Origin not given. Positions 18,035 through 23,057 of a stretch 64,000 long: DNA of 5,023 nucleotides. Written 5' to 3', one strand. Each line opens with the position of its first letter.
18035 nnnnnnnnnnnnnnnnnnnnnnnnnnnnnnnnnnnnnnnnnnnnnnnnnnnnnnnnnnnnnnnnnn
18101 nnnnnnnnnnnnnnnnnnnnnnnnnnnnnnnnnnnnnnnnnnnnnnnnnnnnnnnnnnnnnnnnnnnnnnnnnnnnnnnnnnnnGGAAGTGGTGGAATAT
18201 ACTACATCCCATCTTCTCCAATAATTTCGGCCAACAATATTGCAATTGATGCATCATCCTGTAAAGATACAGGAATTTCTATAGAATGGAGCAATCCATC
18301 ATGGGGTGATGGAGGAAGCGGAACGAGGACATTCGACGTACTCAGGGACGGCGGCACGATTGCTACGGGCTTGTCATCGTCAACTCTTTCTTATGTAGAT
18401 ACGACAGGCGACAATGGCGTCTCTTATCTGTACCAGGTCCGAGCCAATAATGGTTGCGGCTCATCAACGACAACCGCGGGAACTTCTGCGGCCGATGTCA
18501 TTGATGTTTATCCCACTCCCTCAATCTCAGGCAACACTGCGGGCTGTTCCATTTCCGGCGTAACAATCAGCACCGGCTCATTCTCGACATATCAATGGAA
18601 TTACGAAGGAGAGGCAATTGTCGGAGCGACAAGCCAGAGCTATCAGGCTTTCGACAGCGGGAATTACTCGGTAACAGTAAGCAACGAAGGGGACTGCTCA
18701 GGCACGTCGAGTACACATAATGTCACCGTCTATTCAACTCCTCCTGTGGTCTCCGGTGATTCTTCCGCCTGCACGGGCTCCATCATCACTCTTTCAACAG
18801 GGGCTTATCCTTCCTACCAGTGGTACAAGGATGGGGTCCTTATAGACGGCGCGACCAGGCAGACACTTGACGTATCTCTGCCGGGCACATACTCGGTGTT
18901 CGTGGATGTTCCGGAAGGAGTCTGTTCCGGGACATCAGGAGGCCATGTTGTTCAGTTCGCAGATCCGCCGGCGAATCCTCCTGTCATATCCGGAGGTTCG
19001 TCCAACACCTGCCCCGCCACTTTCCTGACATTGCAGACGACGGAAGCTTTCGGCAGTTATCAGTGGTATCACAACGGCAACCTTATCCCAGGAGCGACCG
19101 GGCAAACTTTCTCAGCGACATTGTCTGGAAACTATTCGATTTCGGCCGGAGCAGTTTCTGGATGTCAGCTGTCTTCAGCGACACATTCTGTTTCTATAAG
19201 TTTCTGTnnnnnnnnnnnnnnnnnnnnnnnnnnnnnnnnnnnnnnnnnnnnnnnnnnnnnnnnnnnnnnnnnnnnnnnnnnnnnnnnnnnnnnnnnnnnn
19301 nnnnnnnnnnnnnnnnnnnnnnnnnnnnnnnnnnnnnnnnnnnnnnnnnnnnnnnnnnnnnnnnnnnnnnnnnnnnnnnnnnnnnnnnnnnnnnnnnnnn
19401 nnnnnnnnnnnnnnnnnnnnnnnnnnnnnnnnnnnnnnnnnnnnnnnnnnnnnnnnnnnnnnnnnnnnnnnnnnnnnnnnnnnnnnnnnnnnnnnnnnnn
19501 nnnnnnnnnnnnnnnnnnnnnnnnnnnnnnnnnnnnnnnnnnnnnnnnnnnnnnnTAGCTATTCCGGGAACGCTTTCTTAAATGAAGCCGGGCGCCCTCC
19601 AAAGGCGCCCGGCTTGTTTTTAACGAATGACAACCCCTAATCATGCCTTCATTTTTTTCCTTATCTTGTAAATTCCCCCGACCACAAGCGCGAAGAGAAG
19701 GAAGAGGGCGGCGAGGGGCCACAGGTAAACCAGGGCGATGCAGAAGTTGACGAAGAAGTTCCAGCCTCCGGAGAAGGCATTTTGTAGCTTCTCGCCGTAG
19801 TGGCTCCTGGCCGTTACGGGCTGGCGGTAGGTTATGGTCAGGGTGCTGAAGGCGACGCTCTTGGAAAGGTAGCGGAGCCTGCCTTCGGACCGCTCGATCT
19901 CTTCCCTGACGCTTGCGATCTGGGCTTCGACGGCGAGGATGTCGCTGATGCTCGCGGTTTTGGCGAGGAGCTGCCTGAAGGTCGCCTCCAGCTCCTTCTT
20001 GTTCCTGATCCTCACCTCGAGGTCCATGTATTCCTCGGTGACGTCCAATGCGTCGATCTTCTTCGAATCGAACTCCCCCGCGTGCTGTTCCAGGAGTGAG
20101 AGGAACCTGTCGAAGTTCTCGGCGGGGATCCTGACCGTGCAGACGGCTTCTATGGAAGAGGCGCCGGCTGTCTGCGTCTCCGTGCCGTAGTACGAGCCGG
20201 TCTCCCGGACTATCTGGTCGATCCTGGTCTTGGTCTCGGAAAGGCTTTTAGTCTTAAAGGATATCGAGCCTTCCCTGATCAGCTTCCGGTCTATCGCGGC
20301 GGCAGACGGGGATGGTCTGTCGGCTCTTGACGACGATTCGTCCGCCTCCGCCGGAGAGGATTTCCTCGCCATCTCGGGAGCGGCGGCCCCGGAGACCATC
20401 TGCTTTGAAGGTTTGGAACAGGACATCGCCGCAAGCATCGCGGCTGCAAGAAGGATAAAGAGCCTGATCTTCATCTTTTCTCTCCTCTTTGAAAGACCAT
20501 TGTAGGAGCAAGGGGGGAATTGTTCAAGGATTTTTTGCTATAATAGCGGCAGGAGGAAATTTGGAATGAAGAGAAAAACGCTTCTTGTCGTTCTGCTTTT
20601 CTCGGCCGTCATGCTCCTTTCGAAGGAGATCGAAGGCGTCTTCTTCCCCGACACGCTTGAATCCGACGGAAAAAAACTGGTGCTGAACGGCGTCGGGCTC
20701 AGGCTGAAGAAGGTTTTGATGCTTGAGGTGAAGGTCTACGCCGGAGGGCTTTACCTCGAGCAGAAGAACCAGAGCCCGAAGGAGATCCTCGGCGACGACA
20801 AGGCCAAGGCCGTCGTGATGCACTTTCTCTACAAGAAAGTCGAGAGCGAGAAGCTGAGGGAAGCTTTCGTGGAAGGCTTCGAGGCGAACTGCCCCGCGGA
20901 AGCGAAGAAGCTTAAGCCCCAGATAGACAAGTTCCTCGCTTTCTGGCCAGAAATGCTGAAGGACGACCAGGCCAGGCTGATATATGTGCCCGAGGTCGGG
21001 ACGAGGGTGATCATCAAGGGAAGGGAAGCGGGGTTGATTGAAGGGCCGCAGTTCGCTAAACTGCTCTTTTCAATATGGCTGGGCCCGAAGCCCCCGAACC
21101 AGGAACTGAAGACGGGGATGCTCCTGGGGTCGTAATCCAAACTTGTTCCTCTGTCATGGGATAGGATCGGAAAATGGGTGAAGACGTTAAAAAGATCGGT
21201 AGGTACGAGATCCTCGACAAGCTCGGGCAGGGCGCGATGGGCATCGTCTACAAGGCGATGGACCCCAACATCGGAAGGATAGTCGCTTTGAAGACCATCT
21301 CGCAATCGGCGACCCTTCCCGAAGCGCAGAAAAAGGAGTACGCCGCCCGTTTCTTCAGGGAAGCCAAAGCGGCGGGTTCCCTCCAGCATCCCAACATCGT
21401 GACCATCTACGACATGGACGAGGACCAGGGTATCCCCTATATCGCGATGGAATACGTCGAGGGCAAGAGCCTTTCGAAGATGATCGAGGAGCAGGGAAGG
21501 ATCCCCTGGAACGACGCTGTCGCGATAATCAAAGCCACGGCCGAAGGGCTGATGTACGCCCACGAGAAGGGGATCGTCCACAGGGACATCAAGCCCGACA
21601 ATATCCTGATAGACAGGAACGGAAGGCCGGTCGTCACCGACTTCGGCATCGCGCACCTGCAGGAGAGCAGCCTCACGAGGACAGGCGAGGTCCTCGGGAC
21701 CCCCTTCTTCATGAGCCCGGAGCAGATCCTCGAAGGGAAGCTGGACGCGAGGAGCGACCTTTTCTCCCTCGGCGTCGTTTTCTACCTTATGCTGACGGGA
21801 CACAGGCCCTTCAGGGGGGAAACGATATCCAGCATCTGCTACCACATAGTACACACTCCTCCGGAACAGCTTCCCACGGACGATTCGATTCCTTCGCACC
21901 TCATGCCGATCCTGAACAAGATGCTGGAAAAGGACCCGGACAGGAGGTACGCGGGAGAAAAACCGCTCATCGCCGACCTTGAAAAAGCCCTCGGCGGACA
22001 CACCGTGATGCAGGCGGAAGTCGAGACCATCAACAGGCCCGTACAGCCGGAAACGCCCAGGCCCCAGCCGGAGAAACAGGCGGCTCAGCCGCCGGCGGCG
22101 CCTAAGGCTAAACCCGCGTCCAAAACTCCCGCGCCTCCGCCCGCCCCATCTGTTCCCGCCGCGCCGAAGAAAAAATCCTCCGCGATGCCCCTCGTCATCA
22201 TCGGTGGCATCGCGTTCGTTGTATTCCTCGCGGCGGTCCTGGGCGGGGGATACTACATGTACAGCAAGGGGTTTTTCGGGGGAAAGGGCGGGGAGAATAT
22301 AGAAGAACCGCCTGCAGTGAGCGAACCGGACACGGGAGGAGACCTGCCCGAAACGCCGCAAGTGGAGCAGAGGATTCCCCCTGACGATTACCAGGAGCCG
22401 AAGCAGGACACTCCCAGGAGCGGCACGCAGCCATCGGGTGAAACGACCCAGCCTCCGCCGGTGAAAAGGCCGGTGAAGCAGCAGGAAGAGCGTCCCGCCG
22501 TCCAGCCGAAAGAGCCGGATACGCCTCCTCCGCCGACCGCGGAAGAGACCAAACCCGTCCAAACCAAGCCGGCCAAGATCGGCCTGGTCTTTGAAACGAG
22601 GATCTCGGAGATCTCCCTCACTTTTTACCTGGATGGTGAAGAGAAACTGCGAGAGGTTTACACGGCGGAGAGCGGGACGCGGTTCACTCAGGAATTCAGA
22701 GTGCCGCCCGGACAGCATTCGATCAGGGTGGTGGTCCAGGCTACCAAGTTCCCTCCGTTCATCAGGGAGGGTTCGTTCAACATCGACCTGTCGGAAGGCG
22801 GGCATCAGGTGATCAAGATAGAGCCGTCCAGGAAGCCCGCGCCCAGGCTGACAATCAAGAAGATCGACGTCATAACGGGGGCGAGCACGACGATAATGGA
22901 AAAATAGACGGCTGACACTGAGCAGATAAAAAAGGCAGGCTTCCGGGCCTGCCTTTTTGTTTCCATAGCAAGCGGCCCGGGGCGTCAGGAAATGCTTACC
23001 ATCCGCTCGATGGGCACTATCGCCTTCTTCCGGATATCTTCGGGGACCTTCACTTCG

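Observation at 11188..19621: Low-GC two-gene island encoding twin giant secreted proteins: unknown N-domain, 14 Kelch blades, Cys-pair Ig-like repeats, unknown C-domain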

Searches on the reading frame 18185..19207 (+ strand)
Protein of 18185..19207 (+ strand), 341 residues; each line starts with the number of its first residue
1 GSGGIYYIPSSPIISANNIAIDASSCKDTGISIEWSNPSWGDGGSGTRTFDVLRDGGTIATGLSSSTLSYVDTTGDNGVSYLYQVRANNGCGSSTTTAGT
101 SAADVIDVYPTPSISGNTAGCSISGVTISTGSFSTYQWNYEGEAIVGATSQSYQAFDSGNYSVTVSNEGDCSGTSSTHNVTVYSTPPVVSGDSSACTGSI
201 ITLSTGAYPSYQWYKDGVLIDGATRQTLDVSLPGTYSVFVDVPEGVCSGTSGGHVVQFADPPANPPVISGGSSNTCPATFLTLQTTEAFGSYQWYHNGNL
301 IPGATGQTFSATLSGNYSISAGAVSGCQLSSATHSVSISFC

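Call 5: search_protein_families(library=pfam, proteins=[window:18185-19207:+], max_evalue=10)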
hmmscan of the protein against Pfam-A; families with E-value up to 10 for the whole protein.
seq(341 aa): 8 families
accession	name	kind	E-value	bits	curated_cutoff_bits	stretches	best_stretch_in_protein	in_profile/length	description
PF13895.12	Ig_2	-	2e-07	31.6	27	3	121-182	21-79/79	Immunoglobulin domain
PF19081.6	Ig_7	-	2.4e-05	25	27.3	2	266-333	4-76/84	Ig-like domain CHU_C associated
PF13927.12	Ig_3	-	0.00029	21.7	30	1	196-225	14-48/78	Immunoglobulin domain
PF18370.7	RGI_lyase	-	0.038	14.8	27.8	1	48-87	33-70/86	Rhamnogalacturonan I lyases beta-sheet domain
PF07679.22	I-set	-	0.28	11.7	23.7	0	152-170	62-80/90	Immunoglobulin I-set domain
PF16820.11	PKD_3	-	0.39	11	26.3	0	131-165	30-64/68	PKD-like domain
PF18911.6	PKD_4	-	2.9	8.4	27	1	115-182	16-85/85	PKD domain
PF19406.5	PKD_5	-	6.2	7.3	25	1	160-185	62-87/88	PKD-like domain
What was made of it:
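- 18251..18508 (+): K2 FN3-like module (aa ~1010-1095). Only a weak RGI_lyase beta-sheet hit in call 5.
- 18521..19213 (+): K2: three Cys-pair Ig-like repeats (aa 1100-1330). Ig_2 E 2e-7 and Ig_7 E 2e-5 in call 5.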

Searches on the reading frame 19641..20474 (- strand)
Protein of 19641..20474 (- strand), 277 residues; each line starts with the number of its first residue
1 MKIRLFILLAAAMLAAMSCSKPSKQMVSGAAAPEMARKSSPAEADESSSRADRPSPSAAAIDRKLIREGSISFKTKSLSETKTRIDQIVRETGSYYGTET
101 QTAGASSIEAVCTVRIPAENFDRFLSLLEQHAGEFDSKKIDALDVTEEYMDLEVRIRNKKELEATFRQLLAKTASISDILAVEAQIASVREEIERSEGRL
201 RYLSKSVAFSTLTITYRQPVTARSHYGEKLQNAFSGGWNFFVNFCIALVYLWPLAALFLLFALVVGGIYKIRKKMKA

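Call 14: search_protein_families(library=pfam, proteins=[window:19641-20474:-], max_evalue=0.0001)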
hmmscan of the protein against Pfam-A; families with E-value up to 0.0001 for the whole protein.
window:19641-20474:- (277 aa): 1 family
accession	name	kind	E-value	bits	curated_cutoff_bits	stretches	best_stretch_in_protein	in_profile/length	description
PF14257.11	DUF4349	-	1.6e-52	178.4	27.7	1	63-264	1-210/213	Domain of unknown function (DUF4349)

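Call 83: search_protein_families(library=padloc, proteins=[window:19641-20471:-], max_evalue=0.01)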
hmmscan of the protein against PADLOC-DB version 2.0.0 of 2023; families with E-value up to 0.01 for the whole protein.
window:19641-20471:- (276 aa): 0 families

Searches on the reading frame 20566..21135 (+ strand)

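Call 14: search_protein_families(library=pfam, proteins=[window:20566-21135:+], max_evalue=0.0001)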
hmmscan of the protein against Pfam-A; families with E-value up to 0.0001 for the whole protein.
window:20566-21135:+ (189 aa): 2 families
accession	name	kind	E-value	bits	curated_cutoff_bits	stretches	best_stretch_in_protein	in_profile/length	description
PF16036.10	Chalcone_3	-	1e-46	159.5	27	1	20-186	2-164/165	Chalcone isomerase-like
PF16035.10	Chalcone_2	-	7.4e-06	26.4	27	0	39-100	4-64/203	Chalcone isomerase like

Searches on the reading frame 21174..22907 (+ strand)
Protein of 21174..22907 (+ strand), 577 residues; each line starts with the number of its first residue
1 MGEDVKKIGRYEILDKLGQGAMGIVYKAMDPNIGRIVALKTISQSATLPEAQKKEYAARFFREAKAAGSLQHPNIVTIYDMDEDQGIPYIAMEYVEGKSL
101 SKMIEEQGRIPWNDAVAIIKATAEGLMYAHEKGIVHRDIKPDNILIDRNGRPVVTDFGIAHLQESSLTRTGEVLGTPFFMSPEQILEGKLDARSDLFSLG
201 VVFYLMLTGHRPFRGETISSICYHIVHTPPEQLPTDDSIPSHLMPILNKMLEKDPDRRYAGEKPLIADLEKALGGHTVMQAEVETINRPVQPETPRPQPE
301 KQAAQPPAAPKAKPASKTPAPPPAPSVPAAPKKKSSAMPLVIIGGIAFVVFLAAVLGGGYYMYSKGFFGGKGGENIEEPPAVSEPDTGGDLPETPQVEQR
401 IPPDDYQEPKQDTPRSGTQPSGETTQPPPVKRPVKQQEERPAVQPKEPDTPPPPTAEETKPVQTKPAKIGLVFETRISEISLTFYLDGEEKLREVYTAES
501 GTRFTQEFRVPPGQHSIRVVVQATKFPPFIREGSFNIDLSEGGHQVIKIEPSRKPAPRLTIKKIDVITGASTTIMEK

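Call 14: search_protein_families(library=pfam, proteins=[window:21174-22907:+], max_evalue=0.0001)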
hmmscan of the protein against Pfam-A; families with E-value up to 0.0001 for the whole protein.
window:21174-22907:+ (577 aa): 4 families
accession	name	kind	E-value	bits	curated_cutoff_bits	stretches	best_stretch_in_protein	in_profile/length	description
PF00069.31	Pkinase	-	9.5e-59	199.4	31.7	1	11-260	1-253/263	Protein kinase domain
PF07714.23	PK_Tyr_Ser-Thr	-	7.3e-36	124.2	23.1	1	13-258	3-248/258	Protein tyrosine and serine/threonine kinase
PF01636.29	APH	-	2.3e-09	37.8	23.2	0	129-161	165-198/239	Phosphotransferase enzyme family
PF03109.22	ABC1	-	3.6e-05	23.4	22.9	1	88-161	143-215/244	ABC1 atypical kinase-like domain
